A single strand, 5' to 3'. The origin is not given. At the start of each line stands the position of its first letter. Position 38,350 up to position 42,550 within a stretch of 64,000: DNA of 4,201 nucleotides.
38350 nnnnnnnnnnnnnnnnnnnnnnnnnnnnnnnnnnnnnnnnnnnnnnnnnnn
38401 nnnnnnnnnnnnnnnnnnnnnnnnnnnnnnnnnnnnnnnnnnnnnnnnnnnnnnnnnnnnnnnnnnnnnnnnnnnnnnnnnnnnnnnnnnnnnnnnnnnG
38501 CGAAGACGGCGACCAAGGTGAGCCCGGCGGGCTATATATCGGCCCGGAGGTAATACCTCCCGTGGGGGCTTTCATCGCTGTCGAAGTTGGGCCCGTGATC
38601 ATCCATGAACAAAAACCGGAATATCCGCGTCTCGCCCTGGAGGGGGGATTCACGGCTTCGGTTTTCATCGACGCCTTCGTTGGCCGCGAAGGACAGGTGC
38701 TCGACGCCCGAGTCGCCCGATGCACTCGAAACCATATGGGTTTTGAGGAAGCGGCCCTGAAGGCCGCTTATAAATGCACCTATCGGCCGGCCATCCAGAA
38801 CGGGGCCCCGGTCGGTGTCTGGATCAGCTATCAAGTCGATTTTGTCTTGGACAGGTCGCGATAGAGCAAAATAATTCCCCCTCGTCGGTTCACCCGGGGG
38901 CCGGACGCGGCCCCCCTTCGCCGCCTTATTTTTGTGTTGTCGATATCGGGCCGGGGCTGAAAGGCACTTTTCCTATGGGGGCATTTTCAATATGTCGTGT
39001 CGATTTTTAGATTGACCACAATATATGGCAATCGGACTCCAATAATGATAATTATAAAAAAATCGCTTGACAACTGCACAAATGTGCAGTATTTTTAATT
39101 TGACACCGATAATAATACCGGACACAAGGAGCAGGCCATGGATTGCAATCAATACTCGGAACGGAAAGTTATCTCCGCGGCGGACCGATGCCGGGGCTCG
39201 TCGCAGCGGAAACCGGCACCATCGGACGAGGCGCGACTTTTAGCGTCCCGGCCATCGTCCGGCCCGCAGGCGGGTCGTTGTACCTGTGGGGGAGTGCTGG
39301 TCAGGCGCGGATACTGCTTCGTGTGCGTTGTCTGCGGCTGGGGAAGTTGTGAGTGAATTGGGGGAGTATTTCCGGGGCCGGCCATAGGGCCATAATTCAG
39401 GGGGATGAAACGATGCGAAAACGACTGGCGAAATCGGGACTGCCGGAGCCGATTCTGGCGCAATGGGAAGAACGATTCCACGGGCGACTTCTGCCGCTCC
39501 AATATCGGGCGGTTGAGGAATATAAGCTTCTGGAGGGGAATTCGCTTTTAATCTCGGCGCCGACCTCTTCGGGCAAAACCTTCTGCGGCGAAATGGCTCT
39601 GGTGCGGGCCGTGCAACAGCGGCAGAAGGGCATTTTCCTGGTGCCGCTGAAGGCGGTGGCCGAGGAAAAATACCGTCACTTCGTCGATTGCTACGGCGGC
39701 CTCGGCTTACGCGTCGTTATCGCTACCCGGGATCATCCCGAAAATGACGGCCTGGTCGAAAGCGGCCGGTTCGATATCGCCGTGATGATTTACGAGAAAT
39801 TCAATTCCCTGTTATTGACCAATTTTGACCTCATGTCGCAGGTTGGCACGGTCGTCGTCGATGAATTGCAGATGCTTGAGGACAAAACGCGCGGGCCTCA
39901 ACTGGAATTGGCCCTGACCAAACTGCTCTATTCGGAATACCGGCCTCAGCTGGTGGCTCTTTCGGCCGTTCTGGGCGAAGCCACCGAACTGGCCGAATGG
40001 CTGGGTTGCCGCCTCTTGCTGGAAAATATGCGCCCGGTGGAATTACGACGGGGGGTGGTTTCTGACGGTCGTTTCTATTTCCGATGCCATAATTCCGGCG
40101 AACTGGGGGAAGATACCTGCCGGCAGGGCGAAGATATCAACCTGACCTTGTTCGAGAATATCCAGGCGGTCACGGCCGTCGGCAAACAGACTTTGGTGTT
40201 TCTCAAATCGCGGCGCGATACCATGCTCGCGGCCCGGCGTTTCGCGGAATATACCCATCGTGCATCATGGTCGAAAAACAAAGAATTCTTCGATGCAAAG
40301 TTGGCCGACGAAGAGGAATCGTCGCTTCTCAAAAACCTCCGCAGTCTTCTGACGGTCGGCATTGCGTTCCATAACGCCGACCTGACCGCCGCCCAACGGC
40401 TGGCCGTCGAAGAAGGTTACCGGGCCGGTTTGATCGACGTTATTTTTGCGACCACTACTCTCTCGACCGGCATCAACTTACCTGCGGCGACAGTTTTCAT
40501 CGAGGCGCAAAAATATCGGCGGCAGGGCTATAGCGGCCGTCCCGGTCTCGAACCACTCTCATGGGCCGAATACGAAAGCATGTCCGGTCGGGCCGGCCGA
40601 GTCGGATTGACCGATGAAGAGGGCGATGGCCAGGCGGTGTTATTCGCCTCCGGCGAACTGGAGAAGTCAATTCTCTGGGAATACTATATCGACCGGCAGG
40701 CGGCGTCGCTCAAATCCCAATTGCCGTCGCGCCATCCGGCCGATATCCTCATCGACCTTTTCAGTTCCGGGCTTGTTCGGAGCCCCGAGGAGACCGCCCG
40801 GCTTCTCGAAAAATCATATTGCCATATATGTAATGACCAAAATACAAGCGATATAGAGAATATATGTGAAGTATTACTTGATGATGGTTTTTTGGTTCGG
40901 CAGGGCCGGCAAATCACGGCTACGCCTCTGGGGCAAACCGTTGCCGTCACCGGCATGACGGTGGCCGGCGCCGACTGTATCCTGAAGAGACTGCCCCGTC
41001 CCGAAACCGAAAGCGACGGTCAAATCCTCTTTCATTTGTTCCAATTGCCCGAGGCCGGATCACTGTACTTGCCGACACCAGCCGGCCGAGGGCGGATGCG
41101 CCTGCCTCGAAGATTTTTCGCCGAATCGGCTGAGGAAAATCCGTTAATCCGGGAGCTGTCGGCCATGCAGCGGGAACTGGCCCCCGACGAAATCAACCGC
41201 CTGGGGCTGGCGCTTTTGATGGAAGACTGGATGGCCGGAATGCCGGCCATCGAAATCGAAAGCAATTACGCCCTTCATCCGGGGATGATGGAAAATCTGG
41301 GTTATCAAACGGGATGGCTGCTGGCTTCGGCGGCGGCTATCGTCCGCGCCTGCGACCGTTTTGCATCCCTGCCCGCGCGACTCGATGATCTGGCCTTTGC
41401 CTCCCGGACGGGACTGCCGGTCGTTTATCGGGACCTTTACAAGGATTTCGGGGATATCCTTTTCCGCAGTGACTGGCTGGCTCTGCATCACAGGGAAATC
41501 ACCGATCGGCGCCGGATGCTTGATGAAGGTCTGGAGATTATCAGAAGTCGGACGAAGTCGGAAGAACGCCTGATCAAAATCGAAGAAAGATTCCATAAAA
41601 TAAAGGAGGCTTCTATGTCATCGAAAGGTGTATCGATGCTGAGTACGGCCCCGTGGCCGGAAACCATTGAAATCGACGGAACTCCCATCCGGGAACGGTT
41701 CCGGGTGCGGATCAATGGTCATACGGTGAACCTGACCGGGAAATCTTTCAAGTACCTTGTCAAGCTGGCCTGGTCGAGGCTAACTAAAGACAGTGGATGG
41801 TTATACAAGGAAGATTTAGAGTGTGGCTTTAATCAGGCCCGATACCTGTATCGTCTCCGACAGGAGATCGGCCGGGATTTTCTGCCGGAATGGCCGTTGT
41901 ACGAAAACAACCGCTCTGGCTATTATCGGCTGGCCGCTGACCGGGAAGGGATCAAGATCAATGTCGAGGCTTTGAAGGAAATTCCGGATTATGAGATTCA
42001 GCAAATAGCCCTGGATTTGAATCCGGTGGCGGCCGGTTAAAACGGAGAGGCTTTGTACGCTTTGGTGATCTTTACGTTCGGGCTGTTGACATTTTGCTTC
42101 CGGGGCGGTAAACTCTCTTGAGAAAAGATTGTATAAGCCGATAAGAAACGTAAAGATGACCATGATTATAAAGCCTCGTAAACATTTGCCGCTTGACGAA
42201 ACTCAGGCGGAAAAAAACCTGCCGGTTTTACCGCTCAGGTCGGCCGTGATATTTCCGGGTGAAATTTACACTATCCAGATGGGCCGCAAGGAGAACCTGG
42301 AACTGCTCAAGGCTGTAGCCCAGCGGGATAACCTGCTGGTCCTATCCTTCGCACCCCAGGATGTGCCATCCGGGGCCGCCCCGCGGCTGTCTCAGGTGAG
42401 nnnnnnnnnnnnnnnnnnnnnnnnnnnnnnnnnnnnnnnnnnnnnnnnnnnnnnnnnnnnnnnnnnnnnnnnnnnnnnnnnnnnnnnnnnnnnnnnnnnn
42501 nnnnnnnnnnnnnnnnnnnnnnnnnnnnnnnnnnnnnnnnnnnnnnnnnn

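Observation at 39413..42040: Archaeal/eukaryote-type Hel308-like helicase fused to an OmpR-like winged helix, with an internal ribosome-binding site that could release the wHTH alone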

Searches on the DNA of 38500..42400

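Call 28: search_rna_families(source=window, start=38500, end=42400, threshold=evalue, max_evalue=1)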
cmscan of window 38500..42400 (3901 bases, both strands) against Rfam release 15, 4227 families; matches with E-value up to 1: 1.
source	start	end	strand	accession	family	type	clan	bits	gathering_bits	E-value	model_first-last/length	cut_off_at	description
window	40372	40440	+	RF01668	P10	Gene; sRNA;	-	18.6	37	0.42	1-72/72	no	Pseudomonas sRNA P10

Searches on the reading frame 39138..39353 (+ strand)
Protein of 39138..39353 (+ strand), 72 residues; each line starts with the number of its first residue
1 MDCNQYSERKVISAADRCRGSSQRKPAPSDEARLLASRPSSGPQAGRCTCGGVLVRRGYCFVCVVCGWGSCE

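Call 3: search_protein_families(library=pfam, proteins=[window:39138-39353:+], max_evalue=1)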
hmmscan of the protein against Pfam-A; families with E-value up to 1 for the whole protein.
window:39138-39353:+ (72 aa): 2 families
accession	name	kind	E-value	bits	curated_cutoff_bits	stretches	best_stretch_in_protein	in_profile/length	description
PF25226.1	DUF7844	-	0.065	13.1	27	1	3-35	122-155/230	Domain of unknown function (DUF7844)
PF21627.2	BTH_I2711-like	-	0.29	11.9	27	1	13-35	20-42/71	Uncharacterized protein BTH_I2711-like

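Call 61: search_protein_families(library=padloc, proteins=[window:39138-39353:+], max_evalue=0.01)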
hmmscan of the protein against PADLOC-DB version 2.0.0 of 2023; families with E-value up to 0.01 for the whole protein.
window:39138-39353:+ (72 aa): 0 families
